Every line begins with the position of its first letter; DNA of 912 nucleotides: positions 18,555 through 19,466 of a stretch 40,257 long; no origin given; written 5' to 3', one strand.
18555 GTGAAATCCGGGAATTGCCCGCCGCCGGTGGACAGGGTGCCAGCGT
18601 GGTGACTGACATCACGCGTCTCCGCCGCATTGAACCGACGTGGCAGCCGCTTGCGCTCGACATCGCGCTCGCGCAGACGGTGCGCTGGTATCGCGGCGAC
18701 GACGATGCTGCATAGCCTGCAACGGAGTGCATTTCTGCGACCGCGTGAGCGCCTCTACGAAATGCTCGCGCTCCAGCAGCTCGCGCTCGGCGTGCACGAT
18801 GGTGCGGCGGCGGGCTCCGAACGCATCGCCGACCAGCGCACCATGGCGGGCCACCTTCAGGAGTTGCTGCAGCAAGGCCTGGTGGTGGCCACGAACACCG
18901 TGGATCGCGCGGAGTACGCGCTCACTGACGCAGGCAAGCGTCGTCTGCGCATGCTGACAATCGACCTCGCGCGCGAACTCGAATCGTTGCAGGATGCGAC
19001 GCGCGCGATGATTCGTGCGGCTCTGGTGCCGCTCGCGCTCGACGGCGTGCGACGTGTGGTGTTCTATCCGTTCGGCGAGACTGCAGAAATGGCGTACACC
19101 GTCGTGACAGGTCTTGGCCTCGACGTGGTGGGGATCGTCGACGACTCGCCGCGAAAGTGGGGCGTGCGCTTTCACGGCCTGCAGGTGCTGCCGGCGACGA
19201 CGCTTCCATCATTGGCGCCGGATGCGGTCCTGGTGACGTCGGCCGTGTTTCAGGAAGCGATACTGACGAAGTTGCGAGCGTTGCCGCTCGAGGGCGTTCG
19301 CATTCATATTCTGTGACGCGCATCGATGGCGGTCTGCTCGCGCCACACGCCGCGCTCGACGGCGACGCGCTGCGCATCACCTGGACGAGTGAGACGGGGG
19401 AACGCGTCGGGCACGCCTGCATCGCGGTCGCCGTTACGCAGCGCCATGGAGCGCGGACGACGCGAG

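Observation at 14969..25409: Ten-gene, glycosyltransferase-free, translationally coupled operon embedded in the polysaccharide locus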

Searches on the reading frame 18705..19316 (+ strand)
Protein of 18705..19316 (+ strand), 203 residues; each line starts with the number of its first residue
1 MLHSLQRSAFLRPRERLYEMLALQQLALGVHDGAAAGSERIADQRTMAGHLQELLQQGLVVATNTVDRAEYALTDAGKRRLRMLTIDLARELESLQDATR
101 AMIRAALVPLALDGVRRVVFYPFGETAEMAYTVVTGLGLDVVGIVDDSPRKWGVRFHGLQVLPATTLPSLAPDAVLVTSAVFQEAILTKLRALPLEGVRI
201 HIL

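Call 4: search_protein_families(library=pfam, proteins=[window:18705-19316:+], max_evalue=0.01)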
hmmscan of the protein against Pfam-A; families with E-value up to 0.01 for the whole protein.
window:18705-19316:+ (203 aa): 2 families
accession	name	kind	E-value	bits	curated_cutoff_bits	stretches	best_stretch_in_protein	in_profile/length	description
PF14277.12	DUF4364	-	0.0036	17.6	26.9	1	47-94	36-83/162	Domain of unknown function (DUF4364)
PF03551.20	PadR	-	0.0099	16.3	27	0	51-82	38-74/75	Transcriptional regulator PadR-like family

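Call 8: search_protein_families(library=ncbifam, proteins=[window:18705-19316:+], max_evalue=0.001)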
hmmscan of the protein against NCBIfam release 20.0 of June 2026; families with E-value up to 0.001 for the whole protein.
window:18705-19316:+ (203 aa): 0 families

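Call 18: search_solved_structures(query=window:18705-19316:+, max_evalue=1, show_alignments=2)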
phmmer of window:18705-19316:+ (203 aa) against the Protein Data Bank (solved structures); distinct sequences matched with E-value up to 1: 1.
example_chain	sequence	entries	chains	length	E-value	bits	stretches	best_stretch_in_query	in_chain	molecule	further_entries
9o19_X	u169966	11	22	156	0.88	12.6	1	45-108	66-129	ATP synthase subunit b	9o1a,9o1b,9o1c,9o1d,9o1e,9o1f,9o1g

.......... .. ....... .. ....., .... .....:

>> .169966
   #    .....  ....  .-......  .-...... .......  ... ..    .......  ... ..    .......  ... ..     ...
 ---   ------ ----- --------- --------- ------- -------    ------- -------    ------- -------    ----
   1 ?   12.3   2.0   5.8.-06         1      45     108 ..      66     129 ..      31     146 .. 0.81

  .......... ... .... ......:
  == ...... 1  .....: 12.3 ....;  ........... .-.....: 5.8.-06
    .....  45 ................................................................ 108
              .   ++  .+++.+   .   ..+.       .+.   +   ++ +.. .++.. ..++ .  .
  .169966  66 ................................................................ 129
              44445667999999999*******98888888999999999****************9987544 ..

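Call 24: search_protein_families(library=pfam, proteins=[window:18705-19316:+], max_evalue=10)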
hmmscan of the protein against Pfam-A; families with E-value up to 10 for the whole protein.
window:18705-19316:+ (203 aa): 4 families
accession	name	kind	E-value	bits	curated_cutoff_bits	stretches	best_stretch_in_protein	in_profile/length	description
PF14277.12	DUF4364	-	0.0036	17.6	26.9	1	47-94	36-83/162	Domain of unknown function (DUF4364)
PF03551.20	PadR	-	0.0099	16.3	27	1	51-82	38-74/75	Transcriptional regulator PadR-like family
PF01638.23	HxlR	-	0.066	13.5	20.8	1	44-79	33-71/91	HxlR-like helix-turn-helix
PF08484.17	Methyltransf_14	-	0.16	12.2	23.5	1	135-197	87-152/160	C-methyltransferase C-terminal domain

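Call 25: find_homologous_proteins(query=window:18705-19316:+, max_evalue=0.01)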
Query window:18705-19316:+ (203 aa): 26 proteins with E <= 0.01 among 1833 candidates.
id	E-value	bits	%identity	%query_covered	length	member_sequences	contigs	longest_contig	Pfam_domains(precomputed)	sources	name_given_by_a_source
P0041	2.6e-122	423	100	100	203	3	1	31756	PF22674.3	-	-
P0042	3.1e-113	394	91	100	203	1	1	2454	PF22674.3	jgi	jgi:hypothetical protein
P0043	3.3e-109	381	100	91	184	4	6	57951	PF22674.3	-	-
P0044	1.3e-99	349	78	100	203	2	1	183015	PF22674.3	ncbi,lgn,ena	-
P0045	4.5e-95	335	77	100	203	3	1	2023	PF22674.3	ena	-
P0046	2.3e-93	329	75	99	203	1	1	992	-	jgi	jgi:hypothetical protein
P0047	6.6e-93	328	77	100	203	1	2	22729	PF22674.3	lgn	-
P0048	3.3e-91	322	72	100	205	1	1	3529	PF22674.3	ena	-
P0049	2.2e-88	313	72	100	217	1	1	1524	PF22674.3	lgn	-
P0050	2.7e-87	309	70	100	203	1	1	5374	PF22674.3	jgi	jgi:hypothetical protein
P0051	7.5e-86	305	70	100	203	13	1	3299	PF22674.3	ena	-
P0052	1.6e-84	300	71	100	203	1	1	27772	PF22674.3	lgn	-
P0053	1.2e-78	281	67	100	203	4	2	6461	PF22674.3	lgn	-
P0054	9.1e-71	255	67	91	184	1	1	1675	PF22674.3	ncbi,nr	ncbi:MAG: hypothetical protein LH616_12755 [Ilumatobacteraceae bacterium]|nr:hypothetical protein [I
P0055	1.0e-58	216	51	100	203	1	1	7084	-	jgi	jgi:DNA-binding PadR family transcriptional regulator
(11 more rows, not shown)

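Call 35: predict_structure(alignment_id=A2)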
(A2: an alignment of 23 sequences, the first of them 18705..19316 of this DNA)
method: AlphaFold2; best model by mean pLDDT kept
length: 203 residues; sequences in the alignment: 23
mean_pLDDT: 85.0   pTM: 0.68
mean pLDDT of the five models: 85.0, 83.4, 83.4, 83.1, 82.6
residues with pLDDT >= 90: 112; 70-90: 56; 50-70: 28; < 50: 7
segments of 3 or more residues with pLDDT < 50: 1-6
pLDDT, mean of each block of 10 residues (from residue 1): 49 77 84 54 67 90 75 93 91 87 92 95 88 95 95 94 96 92 90 93 89
secondary structure, 60 per line:
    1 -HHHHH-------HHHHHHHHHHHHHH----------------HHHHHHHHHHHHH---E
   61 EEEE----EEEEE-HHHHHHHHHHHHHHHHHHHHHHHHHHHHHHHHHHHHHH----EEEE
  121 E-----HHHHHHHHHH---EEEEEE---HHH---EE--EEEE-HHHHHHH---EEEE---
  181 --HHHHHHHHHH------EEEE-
elements in order: H2-6 H14-27 H44-56 E60-64 E69-73 H75-112 E117-121 H127-136 E140-145 E159-162 H164-170 E174-177 H183-192 E199-202

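Call 40: fold_search(model_id=the predicted structure, library=pdb)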
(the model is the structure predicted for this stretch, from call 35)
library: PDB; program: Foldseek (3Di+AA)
matches with E <= 10: 1389; with E <= 0.001: 12
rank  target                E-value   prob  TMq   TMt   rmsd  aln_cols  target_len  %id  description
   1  3wg9_A                1.1e-04  1.00  0.35  0.34  14.7       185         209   18  Crystal structure of RSP, a Rex-family repressor (released 2014-08-13)
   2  3wg9_B                2.3e-04  1.00  0.34  0.33  14.8       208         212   16  Crystal structure of RSP, a Rex-family repressor (released 2014-08-13)
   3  5t6b_C                3.6e-04  1.00  0.37  0.22  11.2       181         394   23  X-ray structure of the KijD1 C3-methyltransfeerase, converted to monomeric form (released 2016-09-14)
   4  3wgg_A                3.8e-04  1.00  0.36  0.34  13.7       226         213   15  Crystal structure of RSP in complex with alpha-NAD+ (released 2014-08-13)
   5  3wg9_C                4.0e-04  1.00  0.36  0.36  14.5       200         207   14  Crystal structure of RSP, a Rex-family repressor (released 2014-08-13)
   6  3wgi_A                4.9e-04  1.00  0.35  0.33  14.2       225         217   16  Crystal structure of RSP in complex with beta-NAD+ and operator DNA (released 2014-08-13)
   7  3wg9_D                5.2e-04  1.00  0.37  0.36  14.4       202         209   14  Crystal structure of RSP, a Rex-family repressor (released 2014-08-13)
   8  3wgh_A                5.2e-04  1.00  0.35  0.35  14.6       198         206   15  Crystal structure of RSP in complex with beta-NADH (released 2014-08-13)
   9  5t64_A                5.8e-04  1.00  0.35  0.20  11.2       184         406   22  X-ray structure of the C3-methyltransferase KijD1 from Actinomadura kijaniata in complex with TDP and SAH (released 2016-09-14)
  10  8j3g                  6.2e-04  0.97  0.28  0.20  13.2       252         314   13  Crystal structure of apo (S)-norcoclaurine 6-O-methyltransferase from Coptis chinensis (released 2024-10-23)
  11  5zz5_B                7.9e-04  1.00  0.37  0.37  14.4       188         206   19  Redox-sensing transcriptional repressor Rex (released 2018-11-07)
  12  5zz6_D                9.5e-04  1.00  0.37  0.40  13.6       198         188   17  Redox-sensing transcriptional repressor Rex (released 2018-11-07)
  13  5zz5_A                1.1e-03  1.00  0.36  0.36  12.6       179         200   21  Redox-sensing transcriptional repressor Rex (released 2018-11-07)
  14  2dt5_B                1.1e-03  0.99  0.32  0.31  14.4       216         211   17  Crystal Structure of TTHA1657 (AT-rich DNA-binding protein) from Thermus thermophilus HB8 (released 2007-01-02)
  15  5t6b_B                1.6e-03  1.00  0.38  0.22  10.9       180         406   24  X-ray structure of the KijD1 C3-methyltransfeerase, converted to monomeric form (released 2016-09-14)
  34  3nkl_B                4.1e-03  1.00  0.37  0.59   2.7        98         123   19  Crystal Structure of UDP-D-Quinovosamine 4-Dehydrogenase from Vibrio fischeri (released 2010-08-18)
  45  3nkl_A                7.2e-03  1.00  0.38  0.60   2.5        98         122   19  Crystal Structure of UDP-D-Quinovosamine 4-Dehydrogenase from Vibrio fischeri (released 2010-08-18)
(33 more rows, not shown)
